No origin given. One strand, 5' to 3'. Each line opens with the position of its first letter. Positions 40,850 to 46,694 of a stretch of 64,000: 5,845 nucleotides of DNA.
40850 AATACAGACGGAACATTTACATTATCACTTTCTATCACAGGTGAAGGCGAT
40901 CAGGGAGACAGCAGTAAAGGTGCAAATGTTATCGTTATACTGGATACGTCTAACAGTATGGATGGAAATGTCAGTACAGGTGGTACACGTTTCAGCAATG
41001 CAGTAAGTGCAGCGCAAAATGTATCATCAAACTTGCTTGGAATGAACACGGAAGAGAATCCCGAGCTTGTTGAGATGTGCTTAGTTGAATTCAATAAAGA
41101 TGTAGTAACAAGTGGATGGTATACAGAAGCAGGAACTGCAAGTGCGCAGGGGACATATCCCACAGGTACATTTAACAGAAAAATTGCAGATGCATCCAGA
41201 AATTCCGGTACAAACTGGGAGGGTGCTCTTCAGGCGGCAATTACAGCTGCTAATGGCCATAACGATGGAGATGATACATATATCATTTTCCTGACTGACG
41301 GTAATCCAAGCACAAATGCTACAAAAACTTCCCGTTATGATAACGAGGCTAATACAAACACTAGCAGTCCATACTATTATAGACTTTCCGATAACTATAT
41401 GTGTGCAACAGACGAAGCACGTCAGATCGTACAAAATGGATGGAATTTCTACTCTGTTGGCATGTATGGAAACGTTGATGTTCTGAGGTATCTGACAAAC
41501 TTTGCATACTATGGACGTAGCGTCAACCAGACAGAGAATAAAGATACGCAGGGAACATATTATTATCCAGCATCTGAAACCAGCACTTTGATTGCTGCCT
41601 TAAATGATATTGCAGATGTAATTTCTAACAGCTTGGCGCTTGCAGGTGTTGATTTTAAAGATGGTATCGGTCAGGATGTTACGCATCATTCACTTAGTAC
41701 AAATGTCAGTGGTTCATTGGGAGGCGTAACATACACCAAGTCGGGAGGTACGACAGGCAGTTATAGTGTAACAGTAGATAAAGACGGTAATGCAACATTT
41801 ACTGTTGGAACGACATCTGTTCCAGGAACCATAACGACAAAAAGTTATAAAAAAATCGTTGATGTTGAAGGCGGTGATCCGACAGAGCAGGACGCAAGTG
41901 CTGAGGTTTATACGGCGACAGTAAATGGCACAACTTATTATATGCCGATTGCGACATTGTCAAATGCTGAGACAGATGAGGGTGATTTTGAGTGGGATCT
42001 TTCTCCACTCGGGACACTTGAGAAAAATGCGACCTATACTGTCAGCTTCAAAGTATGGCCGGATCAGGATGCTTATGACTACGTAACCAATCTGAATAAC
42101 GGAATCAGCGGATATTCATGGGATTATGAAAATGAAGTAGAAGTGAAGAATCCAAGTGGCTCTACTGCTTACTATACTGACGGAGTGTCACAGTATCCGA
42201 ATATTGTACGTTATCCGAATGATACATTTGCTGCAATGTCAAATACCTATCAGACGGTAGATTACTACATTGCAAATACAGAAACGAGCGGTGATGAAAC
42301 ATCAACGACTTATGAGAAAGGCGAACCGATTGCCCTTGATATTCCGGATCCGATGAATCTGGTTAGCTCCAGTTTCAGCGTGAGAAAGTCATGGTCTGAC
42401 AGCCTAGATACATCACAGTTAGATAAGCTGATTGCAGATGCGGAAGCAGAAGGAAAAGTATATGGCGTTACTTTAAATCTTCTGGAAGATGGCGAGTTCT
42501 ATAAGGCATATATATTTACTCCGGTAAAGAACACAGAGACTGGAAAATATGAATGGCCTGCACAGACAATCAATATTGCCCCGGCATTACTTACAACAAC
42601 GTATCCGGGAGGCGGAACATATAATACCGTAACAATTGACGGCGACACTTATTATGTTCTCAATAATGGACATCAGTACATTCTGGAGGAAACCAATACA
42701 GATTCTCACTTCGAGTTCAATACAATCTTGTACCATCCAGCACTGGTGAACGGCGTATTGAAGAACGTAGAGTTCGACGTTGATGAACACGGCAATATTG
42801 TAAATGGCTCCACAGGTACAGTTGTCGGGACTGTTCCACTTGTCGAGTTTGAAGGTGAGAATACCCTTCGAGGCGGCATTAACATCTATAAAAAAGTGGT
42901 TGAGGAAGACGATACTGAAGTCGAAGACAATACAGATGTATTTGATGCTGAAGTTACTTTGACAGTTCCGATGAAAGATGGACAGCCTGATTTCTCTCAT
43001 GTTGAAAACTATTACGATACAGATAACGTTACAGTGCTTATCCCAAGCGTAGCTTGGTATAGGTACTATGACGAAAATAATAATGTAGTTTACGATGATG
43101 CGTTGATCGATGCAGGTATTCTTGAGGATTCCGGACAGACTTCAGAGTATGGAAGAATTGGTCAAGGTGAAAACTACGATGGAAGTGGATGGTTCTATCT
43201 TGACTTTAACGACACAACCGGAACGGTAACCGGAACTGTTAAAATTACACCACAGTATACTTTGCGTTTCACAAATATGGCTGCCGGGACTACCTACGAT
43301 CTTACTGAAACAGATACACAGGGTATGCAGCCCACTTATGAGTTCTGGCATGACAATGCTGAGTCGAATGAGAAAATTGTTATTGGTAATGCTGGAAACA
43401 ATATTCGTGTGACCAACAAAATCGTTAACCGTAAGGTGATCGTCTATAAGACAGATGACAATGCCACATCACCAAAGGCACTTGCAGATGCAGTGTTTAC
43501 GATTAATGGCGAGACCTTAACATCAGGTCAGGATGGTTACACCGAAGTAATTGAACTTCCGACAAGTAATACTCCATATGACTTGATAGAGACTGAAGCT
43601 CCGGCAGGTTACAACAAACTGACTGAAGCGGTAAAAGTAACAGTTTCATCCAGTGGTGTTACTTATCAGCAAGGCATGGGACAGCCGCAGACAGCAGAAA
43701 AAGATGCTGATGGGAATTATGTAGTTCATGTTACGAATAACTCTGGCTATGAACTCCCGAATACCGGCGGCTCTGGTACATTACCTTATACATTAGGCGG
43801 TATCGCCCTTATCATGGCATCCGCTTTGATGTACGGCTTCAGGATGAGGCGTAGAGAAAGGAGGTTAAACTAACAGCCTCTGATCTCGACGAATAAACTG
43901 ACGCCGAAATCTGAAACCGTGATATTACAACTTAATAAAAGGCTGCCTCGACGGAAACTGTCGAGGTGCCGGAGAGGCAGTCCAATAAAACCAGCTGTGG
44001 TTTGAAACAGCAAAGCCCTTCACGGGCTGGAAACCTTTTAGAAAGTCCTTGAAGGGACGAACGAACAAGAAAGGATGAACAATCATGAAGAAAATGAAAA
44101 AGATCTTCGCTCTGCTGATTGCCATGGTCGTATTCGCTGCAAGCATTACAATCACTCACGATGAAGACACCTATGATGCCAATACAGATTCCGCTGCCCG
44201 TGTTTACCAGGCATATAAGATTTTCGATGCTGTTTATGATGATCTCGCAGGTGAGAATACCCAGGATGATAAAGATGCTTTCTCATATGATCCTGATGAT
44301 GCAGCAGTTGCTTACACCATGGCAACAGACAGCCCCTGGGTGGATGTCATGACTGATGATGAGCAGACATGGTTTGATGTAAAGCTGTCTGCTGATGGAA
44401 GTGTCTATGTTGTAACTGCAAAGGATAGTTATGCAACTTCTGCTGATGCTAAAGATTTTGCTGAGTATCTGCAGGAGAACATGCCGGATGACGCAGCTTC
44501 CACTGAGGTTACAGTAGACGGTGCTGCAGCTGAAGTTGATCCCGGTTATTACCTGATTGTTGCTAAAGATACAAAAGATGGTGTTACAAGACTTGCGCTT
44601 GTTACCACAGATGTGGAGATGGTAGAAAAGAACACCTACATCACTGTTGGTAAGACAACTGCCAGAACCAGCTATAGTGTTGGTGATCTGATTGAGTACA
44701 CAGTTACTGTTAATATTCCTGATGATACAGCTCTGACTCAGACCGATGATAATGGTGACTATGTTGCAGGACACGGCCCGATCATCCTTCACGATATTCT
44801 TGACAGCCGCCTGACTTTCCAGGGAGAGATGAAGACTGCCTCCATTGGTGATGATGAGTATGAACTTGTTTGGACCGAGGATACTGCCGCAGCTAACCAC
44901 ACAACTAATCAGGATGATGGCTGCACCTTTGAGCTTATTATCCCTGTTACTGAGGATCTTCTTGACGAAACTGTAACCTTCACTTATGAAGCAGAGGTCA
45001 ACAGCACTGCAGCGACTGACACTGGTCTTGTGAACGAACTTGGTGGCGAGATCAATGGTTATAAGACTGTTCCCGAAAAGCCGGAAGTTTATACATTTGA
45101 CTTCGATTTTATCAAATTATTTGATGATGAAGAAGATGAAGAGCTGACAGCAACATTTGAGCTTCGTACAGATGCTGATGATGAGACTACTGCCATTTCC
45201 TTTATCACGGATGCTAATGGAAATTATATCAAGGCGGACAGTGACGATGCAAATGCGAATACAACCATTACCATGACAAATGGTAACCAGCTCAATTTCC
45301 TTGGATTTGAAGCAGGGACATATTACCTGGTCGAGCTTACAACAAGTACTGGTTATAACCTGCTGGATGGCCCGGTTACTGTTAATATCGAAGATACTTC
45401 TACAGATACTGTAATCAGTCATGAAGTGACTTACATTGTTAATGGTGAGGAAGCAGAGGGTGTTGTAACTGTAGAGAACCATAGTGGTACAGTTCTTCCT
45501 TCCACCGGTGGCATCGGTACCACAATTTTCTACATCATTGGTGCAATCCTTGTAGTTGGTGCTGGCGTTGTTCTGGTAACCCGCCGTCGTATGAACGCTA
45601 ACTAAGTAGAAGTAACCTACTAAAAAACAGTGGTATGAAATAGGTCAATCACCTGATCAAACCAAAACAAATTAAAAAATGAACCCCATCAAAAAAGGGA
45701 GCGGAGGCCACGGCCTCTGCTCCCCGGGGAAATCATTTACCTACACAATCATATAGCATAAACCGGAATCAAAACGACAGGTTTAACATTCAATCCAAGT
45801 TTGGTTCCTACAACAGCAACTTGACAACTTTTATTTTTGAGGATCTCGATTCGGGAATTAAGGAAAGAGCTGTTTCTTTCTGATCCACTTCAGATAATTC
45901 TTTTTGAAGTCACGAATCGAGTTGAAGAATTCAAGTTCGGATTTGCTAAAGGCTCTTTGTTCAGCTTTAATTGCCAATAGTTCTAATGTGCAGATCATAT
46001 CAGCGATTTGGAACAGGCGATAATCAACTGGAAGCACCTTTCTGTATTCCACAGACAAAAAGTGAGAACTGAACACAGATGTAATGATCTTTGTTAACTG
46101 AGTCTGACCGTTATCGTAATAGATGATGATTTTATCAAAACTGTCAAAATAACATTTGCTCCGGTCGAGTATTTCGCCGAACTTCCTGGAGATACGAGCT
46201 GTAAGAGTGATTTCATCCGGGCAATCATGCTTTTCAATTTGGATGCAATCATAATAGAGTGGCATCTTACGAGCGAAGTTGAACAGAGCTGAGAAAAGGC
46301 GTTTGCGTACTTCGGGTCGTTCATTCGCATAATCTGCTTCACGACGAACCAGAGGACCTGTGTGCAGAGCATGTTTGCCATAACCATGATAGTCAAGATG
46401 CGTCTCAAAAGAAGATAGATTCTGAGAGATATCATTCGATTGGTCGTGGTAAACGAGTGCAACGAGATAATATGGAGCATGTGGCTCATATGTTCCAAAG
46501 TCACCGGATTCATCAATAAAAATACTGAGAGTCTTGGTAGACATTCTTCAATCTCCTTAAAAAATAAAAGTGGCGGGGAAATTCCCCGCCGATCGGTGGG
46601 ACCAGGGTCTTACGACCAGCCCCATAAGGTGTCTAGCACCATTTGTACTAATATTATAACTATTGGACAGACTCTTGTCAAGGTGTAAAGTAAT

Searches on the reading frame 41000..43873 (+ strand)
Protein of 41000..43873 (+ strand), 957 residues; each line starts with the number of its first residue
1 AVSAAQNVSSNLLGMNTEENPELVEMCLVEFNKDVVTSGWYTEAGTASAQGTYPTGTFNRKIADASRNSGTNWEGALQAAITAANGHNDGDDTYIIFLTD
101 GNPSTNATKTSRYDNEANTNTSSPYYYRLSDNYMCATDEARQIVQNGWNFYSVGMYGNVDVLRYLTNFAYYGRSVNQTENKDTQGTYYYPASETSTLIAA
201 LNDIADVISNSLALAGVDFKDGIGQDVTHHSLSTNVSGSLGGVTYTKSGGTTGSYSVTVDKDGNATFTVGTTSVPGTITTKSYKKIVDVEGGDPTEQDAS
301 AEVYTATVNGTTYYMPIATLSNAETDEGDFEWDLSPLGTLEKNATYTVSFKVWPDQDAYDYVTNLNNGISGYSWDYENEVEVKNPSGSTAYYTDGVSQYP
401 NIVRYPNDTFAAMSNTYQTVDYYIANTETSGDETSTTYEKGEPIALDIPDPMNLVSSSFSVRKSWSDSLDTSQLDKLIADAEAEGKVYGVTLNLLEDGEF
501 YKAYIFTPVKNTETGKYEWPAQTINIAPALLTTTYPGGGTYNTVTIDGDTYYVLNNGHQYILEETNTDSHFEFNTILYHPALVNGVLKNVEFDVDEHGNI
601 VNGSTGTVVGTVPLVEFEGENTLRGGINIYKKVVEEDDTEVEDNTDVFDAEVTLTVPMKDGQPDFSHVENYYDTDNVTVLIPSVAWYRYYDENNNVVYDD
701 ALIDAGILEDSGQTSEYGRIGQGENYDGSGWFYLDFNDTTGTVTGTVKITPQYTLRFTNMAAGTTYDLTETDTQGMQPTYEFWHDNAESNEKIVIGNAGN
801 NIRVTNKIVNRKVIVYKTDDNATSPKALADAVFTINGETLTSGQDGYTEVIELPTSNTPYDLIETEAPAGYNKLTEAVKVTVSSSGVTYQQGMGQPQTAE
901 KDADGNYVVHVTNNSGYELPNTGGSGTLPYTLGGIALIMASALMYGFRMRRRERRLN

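Call 36: search_protein_families(library=ncbifam, proteins=[window:41000-43873:+], max_evalue=0.001)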
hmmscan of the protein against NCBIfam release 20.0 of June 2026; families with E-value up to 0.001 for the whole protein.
window:41000-43873:+ (957 aa): 2 families
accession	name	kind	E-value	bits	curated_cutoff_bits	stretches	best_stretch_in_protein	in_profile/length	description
NF033902.0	iso_D2_wall_anc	subfamily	2e-10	40.1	95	1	811-945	380-536/540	SpaH/EbpB family LPXTG-anchored major pilin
TIGR01167.1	LPXTG_anchor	domain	9.7e-06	26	15.9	1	918-952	1-33/34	LPXTG cell wall anchor domain-containing protein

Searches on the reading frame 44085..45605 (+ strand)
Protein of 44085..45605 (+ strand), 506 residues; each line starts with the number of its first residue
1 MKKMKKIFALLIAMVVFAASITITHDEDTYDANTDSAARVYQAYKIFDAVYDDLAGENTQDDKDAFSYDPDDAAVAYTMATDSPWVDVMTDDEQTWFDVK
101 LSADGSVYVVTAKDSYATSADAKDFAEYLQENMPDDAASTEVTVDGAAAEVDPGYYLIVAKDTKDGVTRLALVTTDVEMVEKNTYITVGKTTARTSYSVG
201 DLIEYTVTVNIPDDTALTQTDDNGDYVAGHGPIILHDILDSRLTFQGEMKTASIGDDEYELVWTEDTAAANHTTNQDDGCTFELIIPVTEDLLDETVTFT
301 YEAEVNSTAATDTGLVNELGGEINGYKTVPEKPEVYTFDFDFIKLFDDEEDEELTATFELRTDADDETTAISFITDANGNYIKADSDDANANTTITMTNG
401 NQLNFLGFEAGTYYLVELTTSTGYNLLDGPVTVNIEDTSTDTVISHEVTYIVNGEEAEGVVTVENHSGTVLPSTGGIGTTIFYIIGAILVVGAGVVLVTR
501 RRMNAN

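Call 10: search_protein_families(library=pfam, proteins=[window:44085-45605:+], max_evalue=0.001)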
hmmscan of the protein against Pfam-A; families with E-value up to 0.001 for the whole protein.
window:44085-45605:+ (506 aa): 3 families
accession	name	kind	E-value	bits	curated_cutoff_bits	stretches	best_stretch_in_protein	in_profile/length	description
PF00746.26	Gram_pos_anchor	-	3.9e-07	30.3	20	1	465-504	3-42/43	LPXTG cell wall anchor motif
PF17802.7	SpaA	-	6.5e-07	29.9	23.1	1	356-443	19-84/91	Prealbumin-like fold domain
PF16569.11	GramPos_pilinBB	-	0.00027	22.2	30.5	1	199-318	1-107/116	Gram-positive pilin backbone subunit 2, Cna-B-like domain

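Call 36: search_protein_families(library=ncbifam, proteins=[window:44085-45605:+], max_evalue=0.001)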
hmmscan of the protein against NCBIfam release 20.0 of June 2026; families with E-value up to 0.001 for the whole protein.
window:44085-45605:+ (506 aa): 4 families
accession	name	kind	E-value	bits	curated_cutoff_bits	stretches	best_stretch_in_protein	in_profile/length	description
NF033902.0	iso_D2_wall_anc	subfamily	6.4e-24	84.6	95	1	182-501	203-540/540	SpaH/EbpB family LPXTG-anchored major pilin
TIGR04226.1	RrgB_K2N_iso_D2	domain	4e-07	30.9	30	1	188-318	5-117/123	isopeptide-forming domain-containing fimbrial protein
TIGR01167.1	LPXTG_anchor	domain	3.3e-06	27.5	15.9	1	470-503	1-33/34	LPXTG cell wall anchor domain-containing protein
NF053819.1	EF0750_LPXTG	subfamily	1.6e-05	25.3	47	0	459-502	61-104/105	EF2685/EF0750 family sortase-dependent surface protein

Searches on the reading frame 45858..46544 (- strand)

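Call 10: search_protein_families(library=pfam, proteins=[window:45858-46544:-], max_evalue=0.001)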
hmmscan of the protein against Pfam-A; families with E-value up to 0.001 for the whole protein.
window:45858-46544:- (228 aa): 1 family
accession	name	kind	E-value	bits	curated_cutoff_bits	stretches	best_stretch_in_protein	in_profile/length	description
PF12686.12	DUF3800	-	4.1e-08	34.5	21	1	8-187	2-145/149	Protein of unknown function (DUF3800)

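Call 36: search_protein_families(library=ncbifam, proteins=[window:45858-46544:-], max_evalue=0.001)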
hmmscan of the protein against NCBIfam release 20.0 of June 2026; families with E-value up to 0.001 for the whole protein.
window:45858-46544:- (228 aa): 0 families
